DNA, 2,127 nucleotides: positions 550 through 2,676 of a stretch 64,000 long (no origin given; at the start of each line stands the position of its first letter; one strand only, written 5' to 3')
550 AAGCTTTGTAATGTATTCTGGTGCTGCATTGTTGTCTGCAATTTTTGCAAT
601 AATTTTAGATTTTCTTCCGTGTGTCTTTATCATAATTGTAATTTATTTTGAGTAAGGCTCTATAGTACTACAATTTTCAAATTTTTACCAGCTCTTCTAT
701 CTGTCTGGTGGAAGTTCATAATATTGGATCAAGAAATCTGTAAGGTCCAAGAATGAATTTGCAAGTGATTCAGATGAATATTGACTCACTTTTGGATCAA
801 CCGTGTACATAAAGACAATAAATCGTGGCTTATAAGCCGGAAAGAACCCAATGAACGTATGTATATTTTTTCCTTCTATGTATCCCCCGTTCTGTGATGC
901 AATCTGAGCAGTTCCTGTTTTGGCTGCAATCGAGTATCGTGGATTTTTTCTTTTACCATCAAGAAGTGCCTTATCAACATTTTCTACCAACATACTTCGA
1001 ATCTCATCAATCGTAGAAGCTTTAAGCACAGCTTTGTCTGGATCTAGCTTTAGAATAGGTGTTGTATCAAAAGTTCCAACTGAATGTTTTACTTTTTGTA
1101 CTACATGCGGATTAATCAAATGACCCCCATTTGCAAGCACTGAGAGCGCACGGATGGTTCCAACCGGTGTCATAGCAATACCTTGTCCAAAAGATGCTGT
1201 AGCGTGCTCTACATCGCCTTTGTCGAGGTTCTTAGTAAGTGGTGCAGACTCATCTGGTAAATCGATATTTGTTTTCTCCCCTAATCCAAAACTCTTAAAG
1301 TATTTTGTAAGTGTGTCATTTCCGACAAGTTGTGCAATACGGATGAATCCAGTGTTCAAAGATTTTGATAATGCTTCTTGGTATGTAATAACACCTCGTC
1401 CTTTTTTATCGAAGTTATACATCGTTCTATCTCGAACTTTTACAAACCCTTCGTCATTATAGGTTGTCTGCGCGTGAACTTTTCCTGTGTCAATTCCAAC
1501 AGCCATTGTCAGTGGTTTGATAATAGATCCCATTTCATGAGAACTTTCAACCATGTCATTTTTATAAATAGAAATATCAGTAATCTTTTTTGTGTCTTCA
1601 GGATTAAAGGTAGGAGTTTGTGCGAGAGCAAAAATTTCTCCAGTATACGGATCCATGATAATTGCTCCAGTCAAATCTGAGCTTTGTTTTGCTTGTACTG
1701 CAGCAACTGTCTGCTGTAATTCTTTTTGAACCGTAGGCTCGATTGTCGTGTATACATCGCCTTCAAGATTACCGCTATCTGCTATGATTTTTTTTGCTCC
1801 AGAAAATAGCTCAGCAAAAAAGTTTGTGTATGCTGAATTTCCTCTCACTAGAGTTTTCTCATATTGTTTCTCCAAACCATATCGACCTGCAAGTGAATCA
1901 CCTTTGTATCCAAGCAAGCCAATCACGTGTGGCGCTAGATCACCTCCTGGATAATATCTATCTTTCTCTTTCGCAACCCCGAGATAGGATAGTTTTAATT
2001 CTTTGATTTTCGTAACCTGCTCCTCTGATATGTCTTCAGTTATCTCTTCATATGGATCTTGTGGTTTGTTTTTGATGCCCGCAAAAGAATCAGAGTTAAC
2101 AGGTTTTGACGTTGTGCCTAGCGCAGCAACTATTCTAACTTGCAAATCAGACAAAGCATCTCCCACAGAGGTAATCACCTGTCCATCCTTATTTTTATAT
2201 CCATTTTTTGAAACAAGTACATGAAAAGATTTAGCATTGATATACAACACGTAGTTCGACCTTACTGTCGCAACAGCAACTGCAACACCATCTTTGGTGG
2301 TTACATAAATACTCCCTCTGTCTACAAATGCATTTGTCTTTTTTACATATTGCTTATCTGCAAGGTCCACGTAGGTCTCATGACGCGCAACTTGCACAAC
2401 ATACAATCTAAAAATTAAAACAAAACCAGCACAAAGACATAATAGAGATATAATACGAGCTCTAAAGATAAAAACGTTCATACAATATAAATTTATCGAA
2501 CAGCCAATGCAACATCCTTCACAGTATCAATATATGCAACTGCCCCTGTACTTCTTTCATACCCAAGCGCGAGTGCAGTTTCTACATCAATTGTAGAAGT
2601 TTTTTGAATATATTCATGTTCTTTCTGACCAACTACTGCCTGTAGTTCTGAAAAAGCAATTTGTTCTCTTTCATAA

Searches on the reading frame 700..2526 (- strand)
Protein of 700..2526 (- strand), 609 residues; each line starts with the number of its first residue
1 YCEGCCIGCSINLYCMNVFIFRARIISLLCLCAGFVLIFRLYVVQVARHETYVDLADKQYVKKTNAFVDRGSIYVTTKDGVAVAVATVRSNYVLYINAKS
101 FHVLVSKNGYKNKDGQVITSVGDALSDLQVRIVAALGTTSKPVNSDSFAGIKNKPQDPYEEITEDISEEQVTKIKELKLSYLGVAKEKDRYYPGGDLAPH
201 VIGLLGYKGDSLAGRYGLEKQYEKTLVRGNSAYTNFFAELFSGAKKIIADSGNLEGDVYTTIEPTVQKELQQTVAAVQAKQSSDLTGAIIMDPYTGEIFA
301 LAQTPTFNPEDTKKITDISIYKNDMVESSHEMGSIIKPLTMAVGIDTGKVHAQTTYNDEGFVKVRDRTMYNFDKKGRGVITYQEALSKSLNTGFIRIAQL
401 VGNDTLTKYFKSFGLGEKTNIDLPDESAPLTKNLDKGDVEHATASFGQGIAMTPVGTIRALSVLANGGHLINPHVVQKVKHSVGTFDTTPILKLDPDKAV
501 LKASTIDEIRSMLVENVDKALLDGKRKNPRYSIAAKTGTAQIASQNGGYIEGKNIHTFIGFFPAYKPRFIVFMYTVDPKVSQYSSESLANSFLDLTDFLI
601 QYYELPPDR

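Call 20: search_protein_families(library=pfam, proteins=[window:700-2526:-], max_evalue=0.00001)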
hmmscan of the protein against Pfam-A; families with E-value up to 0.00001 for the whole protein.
window:700-2526:- (609 aa): 2 families
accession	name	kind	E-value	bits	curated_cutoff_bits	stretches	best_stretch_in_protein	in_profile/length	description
PF00905.27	Transpeptidase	-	1.7e-66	224.9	22.1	1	287-592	2-294/299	Penicillin binding protein transpeptidase domain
PF03717.20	PBP_dimer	-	1.7e-10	42.1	24.4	1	90-229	13-160/180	Penicillin-binding Protein dimerisation domain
